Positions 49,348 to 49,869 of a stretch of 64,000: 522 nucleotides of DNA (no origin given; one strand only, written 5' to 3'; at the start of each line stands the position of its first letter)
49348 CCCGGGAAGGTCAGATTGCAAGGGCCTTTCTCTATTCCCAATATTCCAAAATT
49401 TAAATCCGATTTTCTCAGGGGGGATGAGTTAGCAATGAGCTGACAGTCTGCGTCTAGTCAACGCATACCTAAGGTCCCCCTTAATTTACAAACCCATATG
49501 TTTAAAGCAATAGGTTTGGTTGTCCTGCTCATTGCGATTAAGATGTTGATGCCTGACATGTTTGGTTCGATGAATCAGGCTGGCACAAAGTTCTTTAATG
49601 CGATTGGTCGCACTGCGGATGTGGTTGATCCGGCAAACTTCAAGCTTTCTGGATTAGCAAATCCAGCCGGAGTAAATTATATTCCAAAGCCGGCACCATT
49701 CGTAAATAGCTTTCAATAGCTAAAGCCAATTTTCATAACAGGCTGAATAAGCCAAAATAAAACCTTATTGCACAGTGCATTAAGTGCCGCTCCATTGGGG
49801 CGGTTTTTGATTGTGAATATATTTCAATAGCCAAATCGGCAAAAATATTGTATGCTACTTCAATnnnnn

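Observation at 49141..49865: Iteron-like repeats, strong promoter and 200-nt structured leader ahead of a small secreted ORF and a ZIP metal transporter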

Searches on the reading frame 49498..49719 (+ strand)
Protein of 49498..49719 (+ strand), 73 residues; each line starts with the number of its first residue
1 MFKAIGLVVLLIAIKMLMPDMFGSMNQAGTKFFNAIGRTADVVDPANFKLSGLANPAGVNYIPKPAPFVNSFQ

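Call 13: search_protein_families(library=pfam, proteins=[window:49498-49719:+], max_evalue=0.1)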
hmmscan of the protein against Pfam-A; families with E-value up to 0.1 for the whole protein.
window:49498-49719:+ (73 aa): 0 families

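Call 15: find_homologous_proteins(query=window:49498-49719:+, max_evalue=0.01)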
Query window:49498-49719:+ (73 aa): 11 proteins with E <= 0.01 among 11 candidates.
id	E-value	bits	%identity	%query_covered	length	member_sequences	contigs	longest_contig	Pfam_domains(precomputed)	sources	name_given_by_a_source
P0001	6.4e-37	142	90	100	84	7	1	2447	-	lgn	-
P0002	3.6e-31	124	83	99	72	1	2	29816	-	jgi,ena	jgi:hypothetical protein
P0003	7.7e-31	123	77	100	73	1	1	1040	-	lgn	-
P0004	7.0e-29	116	75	100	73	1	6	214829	-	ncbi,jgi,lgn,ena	ncbi:MAG: hypothetical protein WCQ00_02470 [bacterium]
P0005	1.2e-27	113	80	93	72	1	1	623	-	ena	-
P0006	4.0e-27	111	74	99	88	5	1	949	-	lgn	-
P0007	1.4e-24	103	69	100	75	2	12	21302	-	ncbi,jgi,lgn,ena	jgi:hypothetical protein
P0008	8.1e-24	100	73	89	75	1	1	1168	-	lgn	-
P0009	1.0e-22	97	69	99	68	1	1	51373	-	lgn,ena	-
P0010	3.9e-22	95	65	100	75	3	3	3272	-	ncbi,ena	-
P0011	3.1e-17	80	74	73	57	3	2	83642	-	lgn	-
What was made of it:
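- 49498..49719 (+): Gene for a 73-aa small membrane protein with an N-terminal transmembrane helix and a C-terminal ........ tail; its family is unannotated. Call 15 (11 close homologues).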

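Call 16: find_encoding_contigs(protein=P0004, flank=3000, max_places=3)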
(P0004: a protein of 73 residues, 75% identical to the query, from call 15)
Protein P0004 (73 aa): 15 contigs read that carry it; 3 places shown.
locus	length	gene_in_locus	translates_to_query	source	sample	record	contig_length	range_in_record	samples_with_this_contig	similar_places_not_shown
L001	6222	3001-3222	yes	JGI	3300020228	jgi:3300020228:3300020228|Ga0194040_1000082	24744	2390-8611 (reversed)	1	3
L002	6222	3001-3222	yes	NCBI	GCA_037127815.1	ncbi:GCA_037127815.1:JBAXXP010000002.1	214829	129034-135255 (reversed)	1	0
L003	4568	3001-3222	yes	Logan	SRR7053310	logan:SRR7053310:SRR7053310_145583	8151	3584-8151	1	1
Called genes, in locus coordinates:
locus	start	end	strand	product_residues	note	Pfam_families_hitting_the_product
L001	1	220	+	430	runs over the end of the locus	PF02403:Seryl_tRNA_N, PF00587:tRNA-synt_2b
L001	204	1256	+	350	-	-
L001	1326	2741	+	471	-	PF00768:Peptidase_S11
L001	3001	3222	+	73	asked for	-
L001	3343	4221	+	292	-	PF02535:Zip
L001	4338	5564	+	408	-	PF01702:TGT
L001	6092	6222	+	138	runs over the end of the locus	-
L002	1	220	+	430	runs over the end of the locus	PF02403:Seryl_tRNA_N, PF00587:tRNA-synt_2b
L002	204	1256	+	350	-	-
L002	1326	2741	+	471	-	PF00768:Peptidase_S11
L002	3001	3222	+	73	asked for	-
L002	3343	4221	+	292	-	PF02535:Zip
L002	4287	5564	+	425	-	PF01702:TGT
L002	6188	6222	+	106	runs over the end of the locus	-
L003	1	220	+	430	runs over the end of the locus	PF02403:Seryl_tRNA_N, PF00587:tRNA-synt_2b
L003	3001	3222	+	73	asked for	-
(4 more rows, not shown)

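Call 17: find_encoding_contigs(protein=P0002, flank=3000, max_places=2)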
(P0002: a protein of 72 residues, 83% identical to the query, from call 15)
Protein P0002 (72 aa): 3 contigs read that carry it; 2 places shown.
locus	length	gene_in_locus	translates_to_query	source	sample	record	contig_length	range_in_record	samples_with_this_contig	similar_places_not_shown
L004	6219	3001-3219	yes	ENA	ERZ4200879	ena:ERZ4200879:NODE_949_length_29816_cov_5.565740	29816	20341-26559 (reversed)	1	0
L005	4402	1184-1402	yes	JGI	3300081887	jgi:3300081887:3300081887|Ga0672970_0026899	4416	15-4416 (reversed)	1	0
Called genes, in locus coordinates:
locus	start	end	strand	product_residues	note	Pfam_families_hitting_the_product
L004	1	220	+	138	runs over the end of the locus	PF00587:tRNA-synt_2b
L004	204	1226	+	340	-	-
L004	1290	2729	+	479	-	PF00768:Peptidase_S11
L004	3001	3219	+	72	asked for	-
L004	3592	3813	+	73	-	-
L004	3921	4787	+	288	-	PF02535:Zip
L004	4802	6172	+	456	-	PF01702:TGT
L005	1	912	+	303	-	?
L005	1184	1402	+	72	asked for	-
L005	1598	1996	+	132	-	-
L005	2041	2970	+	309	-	PF02535:Zip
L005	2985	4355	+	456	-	PF01702:TGT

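Call 18: find_encoding_contigs(protein=P0007, flank=3000, max_places=3)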
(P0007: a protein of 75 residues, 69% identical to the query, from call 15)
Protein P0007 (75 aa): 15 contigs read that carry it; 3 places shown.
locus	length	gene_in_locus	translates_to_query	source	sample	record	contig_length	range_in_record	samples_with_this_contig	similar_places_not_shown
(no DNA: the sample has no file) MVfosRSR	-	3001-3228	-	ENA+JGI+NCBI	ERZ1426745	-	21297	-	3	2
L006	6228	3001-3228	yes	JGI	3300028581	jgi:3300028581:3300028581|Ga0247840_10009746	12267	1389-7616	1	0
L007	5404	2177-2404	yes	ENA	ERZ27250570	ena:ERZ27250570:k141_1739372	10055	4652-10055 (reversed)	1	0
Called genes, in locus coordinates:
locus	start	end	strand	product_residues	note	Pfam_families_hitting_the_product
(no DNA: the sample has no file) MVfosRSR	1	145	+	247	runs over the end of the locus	?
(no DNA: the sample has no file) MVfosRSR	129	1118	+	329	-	-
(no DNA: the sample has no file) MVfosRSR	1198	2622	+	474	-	PF00768:Peptidase_S11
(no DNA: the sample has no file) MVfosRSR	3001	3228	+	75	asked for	-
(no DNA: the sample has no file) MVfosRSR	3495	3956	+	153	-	-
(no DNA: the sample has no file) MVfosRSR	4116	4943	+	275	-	PF02535:Zip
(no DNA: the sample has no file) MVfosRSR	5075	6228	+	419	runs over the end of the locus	PF01702:TGT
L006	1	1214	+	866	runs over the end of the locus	?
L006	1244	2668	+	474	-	PF00768:Peptidase_S11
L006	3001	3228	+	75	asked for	-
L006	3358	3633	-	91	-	-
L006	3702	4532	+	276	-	PF02535:Zip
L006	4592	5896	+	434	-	PF01702:TGT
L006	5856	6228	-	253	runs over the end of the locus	PF00483:NTP_transferase, PF12804:NTP_transf_3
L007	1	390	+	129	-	?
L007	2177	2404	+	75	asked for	-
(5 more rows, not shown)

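Call 19: find_encoding_contigs(protein=P0009, flank=3000, max_places=2)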
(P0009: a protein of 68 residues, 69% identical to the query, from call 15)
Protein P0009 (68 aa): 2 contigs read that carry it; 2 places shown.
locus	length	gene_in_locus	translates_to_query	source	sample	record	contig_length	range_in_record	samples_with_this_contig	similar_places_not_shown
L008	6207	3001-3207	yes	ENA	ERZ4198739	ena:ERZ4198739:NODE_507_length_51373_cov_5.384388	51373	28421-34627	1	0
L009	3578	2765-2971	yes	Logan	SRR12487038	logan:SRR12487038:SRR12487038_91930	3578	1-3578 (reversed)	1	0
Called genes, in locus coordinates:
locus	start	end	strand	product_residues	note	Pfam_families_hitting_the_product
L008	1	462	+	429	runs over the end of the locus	PF02403:Seryl_tRNA_N, PF00587:tRNA-synt_2b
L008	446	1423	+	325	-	-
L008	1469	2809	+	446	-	PF00768:Peptidase_S11, PF13354:Beta-lactamase2 (faint)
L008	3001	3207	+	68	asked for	-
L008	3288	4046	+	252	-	PF02535:Zip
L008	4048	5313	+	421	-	PF01702:TGT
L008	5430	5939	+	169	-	PF02698:DUF218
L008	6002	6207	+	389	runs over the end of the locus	PF00478:IMPDH, PF03060:NMO (faint), PF00977:His_biosynth (faint), PF01070:FMN_dh (weak)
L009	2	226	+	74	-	?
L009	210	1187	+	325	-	-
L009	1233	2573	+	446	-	PF00768:Peptidase_S11, PF13354:Beta-lactamase2 (faint)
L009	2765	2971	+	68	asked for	-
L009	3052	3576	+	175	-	?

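Call 20: find_encoding_contigs(protein=P0011, flank=3000, max_places=2)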
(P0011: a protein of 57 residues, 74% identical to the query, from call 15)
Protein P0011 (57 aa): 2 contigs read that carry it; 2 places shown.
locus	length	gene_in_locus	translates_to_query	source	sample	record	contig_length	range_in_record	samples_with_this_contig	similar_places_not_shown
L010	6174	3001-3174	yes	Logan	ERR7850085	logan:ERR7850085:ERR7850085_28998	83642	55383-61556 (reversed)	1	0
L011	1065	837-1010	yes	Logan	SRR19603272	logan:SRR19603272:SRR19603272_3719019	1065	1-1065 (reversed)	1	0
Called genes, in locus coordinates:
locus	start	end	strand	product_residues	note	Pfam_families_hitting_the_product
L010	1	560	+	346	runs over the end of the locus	-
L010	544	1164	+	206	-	PF13023:HD_3, PF12917:YfbR-like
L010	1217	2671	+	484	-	PF13354:Beta-lactamase2, PF00768:Peptidase_S11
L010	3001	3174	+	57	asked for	-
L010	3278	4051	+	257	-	PF02535:Zip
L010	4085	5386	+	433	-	PF01702:TGT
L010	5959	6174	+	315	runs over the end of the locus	PF03724:META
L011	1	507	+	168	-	?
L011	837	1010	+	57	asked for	-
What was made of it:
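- This adjacency holds in the close relatives (calls 16-20).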

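Call 21: find_encoding_contigs(protein=P0010, flank=3000, max_places=3)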
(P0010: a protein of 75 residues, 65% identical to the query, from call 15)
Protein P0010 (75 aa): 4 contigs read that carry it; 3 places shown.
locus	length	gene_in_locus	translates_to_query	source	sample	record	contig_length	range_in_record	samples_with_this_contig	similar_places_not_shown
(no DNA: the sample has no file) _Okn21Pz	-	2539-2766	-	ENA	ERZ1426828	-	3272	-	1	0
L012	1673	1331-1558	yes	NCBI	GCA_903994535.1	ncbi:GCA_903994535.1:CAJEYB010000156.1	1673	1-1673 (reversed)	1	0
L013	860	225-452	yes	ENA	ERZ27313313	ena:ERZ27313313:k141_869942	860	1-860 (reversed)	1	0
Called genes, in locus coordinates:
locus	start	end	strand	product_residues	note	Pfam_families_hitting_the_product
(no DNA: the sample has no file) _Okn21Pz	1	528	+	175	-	?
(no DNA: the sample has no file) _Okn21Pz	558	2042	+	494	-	PF00768:Peptidase_S11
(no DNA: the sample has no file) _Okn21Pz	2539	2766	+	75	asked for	-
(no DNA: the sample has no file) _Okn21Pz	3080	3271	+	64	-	?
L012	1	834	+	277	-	?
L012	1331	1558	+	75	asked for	-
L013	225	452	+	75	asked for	-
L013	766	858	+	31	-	?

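Call 22: find_encoding_contigs(protein=P0001, flank=3000, max_places=2)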
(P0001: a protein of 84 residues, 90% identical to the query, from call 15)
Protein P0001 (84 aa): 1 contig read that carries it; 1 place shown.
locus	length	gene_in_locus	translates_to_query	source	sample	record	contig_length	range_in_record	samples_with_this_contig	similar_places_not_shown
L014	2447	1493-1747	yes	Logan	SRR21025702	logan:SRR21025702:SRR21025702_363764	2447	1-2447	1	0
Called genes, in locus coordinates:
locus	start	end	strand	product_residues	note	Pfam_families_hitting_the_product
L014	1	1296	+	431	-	?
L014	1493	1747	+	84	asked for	-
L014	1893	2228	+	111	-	-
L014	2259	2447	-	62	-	?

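Call 23: find_encoding_contigs(protein=window:49498-49719:+, flank=1000, max_places=4)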
Protein window:49498-49719:+ (73 aa): 2 contigs read that carry it; 2 places shown.
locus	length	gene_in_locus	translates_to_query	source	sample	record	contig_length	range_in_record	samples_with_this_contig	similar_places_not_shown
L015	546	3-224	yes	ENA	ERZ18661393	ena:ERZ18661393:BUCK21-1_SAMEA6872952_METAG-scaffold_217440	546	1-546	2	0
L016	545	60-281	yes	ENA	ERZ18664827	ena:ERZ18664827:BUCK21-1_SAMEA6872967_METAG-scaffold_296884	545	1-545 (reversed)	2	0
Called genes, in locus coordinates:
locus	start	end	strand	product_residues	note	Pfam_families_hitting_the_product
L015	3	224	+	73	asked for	?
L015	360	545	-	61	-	?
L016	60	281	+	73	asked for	-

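Call 44: search_protein_representatives(alignment_id=A2)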
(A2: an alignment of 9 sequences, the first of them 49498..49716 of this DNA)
Query: 9 sequences, 73 profile positions. Proteins with E-value up to 0.001 (for the whole library): 33; up to 1e-10: 9; up to 1e-30: 1. The best 33 are listed.
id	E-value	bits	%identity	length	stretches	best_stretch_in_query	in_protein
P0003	2.0e-40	152.7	-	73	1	1-73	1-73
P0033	8.4e-20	86.6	-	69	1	1-73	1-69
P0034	8.9e-20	86.5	-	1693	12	17-49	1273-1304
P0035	5.2e-19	84.1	-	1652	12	17-50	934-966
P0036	6.8e-18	80.5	-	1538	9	24-55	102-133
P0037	1.9e-13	66.2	-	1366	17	30-68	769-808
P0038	7.6e-12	61.1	-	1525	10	25-60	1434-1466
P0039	1.9e-11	59.8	-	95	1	1-72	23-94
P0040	7.3e-11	58.0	-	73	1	1-73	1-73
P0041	1.1e-10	57.4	-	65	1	2-54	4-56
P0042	1.5e-10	56.9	-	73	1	1-72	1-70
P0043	3.1e-10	56.0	-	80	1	1-69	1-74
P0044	3.0e-09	52.8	-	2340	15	39-54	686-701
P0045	8.9e-08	48.1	-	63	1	1-57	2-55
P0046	1.4e-07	47.5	-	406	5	18-68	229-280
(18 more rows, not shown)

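Call 47: find_homologous_proteins(query=A4, max_evalue=0.001)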
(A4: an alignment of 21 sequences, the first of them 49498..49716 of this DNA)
Query A4 (21 sequences) (73 aa, profile of the alignment): 88 proteins with E <= 0.001 among 1452 candidates.
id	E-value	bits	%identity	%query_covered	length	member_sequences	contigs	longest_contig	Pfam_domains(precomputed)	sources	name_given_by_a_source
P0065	2.2e-24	103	45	92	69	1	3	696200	-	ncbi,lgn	-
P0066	3.6e-24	103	39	99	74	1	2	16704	-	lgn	-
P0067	4.9e-24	102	39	100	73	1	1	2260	-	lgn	-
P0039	2.2e-23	100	42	100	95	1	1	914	-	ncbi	-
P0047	2.4e-23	100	40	92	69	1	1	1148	-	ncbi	-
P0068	4.3e-23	99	43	92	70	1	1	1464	-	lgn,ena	-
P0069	1.1e-22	98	40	92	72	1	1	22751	-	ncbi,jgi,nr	ncbi:MAG: hypothetical protein FGM57_02970 [Candidatus Taylorbacteria bacterium]|nr:hypothetical pro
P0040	1.2e-22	98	35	100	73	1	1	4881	-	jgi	-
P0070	1.3e-22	98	40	99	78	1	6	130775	-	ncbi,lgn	-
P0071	1.5e-22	97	43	92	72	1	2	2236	-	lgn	-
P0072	1.6e-22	97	37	100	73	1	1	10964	-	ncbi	-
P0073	4.9e-22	96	33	90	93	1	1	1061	-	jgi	jgi:hypothetical protein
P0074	6.0e-22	95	46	92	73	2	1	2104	-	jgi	jgi:hypothetical protein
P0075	6.1e-22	95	44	49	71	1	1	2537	-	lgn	-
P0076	8.2e-22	95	39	85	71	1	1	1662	-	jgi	jgi:hypothetical protein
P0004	1.1e-20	91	75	100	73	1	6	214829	-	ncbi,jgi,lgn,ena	ncbi:MAG: hypothetical protein WCQ00_02470 [bacterium]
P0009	2.0e-19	87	69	99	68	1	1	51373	-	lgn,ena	-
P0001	1.6e-18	84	90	100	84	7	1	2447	-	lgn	-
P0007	1.8e-17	81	69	100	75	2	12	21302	-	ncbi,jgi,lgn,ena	jgi:hypothetical protein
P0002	2.6e-17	81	83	99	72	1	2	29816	-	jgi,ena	jgi:hypothetical protein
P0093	4.4e-17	80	62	100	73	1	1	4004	-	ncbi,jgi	jgi:hypothetical protein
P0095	1.3e-16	78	39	84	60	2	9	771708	-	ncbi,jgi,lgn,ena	jgi:hypothetical protein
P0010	3.6e-16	77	65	100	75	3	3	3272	-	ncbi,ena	-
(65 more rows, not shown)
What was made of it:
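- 49498..49719 (+): Calls 44 and 47 (wider family of 51-97 aa proteins in Patescibacteria).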

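Call 48: find_encoding_contigs(protein=P0093, flank=3000, max_places=1)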
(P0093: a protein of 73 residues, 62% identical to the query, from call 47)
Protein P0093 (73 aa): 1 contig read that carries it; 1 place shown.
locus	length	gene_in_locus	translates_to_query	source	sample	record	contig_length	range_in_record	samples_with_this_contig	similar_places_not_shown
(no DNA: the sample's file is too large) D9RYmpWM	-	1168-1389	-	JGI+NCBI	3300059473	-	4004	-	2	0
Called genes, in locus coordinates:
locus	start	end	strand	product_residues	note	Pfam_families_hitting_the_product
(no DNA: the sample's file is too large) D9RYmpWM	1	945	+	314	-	?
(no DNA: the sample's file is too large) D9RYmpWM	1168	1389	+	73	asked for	-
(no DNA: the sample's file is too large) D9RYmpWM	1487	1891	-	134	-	-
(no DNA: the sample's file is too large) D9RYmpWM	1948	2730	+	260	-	PF02535:Zip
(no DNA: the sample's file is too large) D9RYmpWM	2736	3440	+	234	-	PF01702:TGT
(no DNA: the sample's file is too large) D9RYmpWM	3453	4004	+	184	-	?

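Call 49: find_encoding_contigs(protein=P0065, flank=3000, max_places=1)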
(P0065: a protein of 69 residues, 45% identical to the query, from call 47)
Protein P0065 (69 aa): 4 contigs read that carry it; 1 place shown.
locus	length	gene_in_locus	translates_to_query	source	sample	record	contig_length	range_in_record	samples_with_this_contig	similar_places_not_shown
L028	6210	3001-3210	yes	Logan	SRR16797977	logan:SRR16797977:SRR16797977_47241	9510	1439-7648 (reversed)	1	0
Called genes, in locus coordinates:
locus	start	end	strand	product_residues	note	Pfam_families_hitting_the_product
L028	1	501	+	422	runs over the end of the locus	PF02403:Seryl_tRNA_N, PF00587:tRNA-synt_2b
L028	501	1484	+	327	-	-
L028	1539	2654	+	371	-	PF00768:Peptidase_S11, PF13354:Beta-lactamase2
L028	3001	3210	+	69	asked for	-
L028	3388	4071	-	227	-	-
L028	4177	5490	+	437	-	PF01702:TGT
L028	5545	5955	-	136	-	-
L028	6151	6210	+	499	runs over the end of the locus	?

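Call 50: find_encoding_contigs(protein=P0070, flank=3000, max_places=1)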
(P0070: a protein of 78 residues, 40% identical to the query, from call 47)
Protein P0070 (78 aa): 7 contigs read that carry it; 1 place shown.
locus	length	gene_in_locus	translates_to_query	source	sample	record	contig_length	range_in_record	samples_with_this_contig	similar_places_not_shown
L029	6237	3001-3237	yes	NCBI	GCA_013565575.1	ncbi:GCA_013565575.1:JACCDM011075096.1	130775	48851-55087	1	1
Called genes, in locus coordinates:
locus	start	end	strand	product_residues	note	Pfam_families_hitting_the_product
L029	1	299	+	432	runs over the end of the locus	PF02403:Seryl_tRNA_N, PF00587:tRNA-synt_2b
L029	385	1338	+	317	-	PF08478:POTRA_1 (faint)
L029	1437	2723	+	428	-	PF00144:Beta-lactamase (faint), PF00768:Peptidase_S11, PF02113:Peptidase_S13 (faint), PF13354:Beta-lactamase2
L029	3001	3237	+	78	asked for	-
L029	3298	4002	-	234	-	-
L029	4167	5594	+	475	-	PF01702:TGT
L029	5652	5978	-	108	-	-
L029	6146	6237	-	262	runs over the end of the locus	-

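Call 53: find_encoding_contigs(protein=P0095, flank=3000, max_places=4)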
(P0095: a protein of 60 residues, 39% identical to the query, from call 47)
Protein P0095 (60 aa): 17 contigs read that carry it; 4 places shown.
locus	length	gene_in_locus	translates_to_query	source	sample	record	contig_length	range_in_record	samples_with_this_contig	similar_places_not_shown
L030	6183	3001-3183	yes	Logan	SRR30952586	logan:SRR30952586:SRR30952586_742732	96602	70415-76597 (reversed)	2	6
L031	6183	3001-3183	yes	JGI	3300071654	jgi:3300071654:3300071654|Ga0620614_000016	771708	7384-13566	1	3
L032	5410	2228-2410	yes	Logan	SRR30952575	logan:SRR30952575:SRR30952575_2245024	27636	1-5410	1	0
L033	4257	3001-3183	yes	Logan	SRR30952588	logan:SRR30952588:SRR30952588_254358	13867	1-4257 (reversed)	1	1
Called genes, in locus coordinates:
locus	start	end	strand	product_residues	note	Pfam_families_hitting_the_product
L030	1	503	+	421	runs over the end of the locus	PF02403:Seryl_tRNA_N, PF00587:tRNA-synt_2b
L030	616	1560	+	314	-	-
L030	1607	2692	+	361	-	PF00768:Peptidase_S11, PF13354:Beta-lactamase2 (weak)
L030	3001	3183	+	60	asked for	-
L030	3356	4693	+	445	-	PF01702:TGT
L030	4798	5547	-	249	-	-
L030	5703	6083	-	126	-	-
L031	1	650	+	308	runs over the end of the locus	-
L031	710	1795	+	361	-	PF00768:Peptidase_S11, PF13354:Beta-lactamase2 (weak)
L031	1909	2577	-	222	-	-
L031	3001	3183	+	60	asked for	-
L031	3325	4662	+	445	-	PF01702:TGT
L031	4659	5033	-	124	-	-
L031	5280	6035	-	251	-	-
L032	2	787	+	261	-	?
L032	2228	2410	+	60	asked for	-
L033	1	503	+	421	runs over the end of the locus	PF02403:Seryl_tRNA_N, PF00587:tRNA-synt_2b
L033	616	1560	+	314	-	-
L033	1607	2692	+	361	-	PF00768:Peptidase_S11, PF13354:Beta-lactamase2 (weak)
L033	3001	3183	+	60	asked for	-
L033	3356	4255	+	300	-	?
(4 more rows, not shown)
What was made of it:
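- Homologues of the small ORF (calls 15, 47) led to loci that share the gene order serS, ftsQ-like gene, S11 peptidase, intergenic region, small ORF (calls 16-22, 49, 50, 53).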

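Call 84: search_protein_families(library=ncbifam, proteins=[window:49498-49716:+, P0065, P0070, P0095, P0043], max_evalue=1)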
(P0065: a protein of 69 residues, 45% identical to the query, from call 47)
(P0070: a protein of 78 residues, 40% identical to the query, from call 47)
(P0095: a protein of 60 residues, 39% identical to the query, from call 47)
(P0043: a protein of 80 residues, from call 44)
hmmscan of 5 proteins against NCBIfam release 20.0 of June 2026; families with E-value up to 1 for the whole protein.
window:49498-49716:+ (73 aa): 1 family
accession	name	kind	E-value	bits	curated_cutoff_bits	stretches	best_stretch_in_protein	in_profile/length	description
NF052423.1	lpg1689_fam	equivalog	0.19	11.1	150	1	4-25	136-157/184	lpg1689 family Dot/Icm T4SS effector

P0065 (69 aa): 1 family
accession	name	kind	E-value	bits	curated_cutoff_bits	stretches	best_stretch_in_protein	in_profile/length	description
NF004444.0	PRK05777.2-2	equivalog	0.08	12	496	1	2-42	218-258/496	NADH-quinone oxidoreductase subunit NuoN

P0070 (78 aa): 0 families

P0095 (60 aa): 1 family
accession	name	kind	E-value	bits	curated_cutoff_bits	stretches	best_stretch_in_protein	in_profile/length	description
NF004703.2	PRK06041.1-1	equivalog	0.017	13.5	570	1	4-46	392-434/525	archaellar assembly protein ArlJ/FlaJ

P0043 (80 aa): 0 families

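Call 85: search_solved_structures(query=A4, max_evalue=1)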
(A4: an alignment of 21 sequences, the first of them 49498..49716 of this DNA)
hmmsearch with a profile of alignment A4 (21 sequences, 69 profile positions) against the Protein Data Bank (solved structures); distinct sequences matched with E-value up to 1: 1.
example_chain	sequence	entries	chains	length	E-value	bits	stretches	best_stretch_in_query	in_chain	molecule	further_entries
9moy_R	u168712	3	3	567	0.82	13.2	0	15-53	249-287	Restriction of telomere capping protein 5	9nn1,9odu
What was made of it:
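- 49498..49719 (+): No Pfam, NCBIfam or PDB match (calls 13, 84, 85).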
